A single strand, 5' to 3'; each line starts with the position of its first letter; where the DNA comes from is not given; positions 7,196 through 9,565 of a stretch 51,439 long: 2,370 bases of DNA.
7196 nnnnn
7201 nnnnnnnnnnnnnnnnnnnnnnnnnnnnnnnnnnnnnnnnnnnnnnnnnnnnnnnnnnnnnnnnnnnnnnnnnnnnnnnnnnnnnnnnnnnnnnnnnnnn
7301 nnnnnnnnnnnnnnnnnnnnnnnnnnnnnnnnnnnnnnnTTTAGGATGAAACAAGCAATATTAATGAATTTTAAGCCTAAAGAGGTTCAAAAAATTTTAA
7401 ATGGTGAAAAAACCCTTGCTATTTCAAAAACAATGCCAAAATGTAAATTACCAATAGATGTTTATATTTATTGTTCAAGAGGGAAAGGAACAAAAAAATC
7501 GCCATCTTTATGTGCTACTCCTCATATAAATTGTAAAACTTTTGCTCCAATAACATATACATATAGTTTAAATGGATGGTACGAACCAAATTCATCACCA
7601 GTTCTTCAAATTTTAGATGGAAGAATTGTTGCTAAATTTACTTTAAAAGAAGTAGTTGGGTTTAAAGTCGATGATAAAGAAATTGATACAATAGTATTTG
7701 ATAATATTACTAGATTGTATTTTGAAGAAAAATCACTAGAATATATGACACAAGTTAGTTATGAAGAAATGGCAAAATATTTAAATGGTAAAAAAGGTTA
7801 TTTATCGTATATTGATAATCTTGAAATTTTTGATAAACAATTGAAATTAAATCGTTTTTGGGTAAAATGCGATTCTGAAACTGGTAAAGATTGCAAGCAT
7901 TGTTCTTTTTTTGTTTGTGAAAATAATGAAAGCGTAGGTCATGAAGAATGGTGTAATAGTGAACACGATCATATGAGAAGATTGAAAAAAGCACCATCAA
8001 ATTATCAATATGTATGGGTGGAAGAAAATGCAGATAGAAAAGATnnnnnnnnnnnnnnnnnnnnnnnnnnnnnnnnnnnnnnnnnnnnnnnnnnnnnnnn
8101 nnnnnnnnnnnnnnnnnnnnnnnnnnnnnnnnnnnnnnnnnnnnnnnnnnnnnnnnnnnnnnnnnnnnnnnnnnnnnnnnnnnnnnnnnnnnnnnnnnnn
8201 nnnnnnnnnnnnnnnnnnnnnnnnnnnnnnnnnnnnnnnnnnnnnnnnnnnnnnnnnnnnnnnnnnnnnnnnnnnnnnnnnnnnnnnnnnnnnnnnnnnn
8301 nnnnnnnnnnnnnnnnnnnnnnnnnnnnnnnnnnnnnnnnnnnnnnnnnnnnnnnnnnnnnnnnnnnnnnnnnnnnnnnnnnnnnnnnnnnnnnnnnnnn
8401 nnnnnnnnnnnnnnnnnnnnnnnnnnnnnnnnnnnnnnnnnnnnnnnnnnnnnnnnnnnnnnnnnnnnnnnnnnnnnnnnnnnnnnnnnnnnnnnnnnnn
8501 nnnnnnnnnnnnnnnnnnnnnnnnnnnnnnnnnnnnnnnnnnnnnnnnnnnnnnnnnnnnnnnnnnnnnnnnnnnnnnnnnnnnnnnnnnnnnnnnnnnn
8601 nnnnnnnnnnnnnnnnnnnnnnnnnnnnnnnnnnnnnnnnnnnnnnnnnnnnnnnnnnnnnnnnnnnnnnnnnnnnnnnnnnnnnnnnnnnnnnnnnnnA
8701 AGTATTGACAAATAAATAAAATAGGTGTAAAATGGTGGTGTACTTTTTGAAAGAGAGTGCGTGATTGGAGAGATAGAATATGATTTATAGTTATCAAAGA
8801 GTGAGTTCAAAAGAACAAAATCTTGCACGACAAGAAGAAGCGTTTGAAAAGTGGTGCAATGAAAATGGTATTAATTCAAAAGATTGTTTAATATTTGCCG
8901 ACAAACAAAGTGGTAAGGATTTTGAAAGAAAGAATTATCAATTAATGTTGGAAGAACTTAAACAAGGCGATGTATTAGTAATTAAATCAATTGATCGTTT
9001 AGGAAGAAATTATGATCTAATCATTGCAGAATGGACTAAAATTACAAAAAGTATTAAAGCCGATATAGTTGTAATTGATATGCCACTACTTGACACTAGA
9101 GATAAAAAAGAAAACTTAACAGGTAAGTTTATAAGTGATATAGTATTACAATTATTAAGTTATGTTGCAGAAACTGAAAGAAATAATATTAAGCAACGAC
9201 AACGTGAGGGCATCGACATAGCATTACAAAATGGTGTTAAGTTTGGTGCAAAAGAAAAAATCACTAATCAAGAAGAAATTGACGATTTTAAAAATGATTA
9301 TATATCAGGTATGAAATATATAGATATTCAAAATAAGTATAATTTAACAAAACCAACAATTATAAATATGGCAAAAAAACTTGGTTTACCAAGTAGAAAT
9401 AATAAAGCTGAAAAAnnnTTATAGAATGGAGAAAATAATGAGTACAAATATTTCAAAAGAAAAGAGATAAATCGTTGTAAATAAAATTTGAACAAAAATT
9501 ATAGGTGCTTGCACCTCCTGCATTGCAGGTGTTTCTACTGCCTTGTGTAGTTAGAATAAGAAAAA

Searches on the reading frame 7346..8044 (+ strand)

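Call 14: search_protein_families(library=phrogs, proteins=[window:7346-8044:+], max_evalue=0.001)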
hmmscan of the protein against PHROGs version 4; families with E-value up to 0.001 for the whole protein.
window:7346-8044:+ (233 aa): 1 family
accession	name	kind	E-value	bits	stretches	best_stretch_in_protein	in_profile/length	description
phrog_3136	-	unknown function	2.5e-12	48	1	2-223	2-125/134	-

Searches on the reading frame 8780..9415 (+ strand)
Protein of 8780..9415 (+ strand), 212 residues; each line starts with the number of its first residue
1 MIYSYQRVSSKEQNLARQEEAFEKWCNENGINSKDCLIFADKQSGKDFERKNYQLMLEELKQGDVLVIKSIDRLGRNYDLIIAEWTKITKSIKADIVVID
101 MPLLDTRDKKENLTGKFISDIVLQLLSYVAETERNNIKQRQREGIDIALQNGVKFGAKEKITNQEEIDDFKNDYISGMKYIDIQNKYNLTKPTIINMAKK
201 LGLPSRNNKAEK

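Call 14: search_protein_families(library=phrogs, proteins=[window:8780-9415:+], max_evalue=0.001)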
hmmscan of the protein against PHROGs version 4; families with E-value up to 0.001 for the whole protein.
window:8780-9415:+ (212 aa): 4 families
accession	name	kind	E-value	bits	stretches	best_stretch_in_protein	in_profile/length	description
phrog_125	-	DNA, RNA and nucleotide metabolism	2.1e-47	162.8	1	1-209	21-211/254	DNA invertase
phrog_95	-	integration and excision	6.1e-18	65.7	1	5-152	93-237/651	integrase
phrog_6620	-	integration and excision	5.4e-09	36.9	1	4-119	60-170/201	transposase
phrog_8275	-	DNA, RNA and nucleotide metabolism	0.00062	20.6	0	1-52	1-44/51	DNA invertase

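Call 91: search_protein_families(library=pfam, proteins=[window:8780-9415:+], max_evalue=0.001)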
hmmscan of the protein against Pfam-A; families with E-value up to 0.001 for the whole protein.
window:8780-9415:+ (212 aa): 1 family
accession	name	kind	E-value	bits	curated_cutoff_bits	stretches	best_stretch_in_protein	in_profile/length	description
PF00239.26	Resolvase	-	8.8e-28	97.7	23.3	1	2-153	1-144/145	Resolvase, N terminal domain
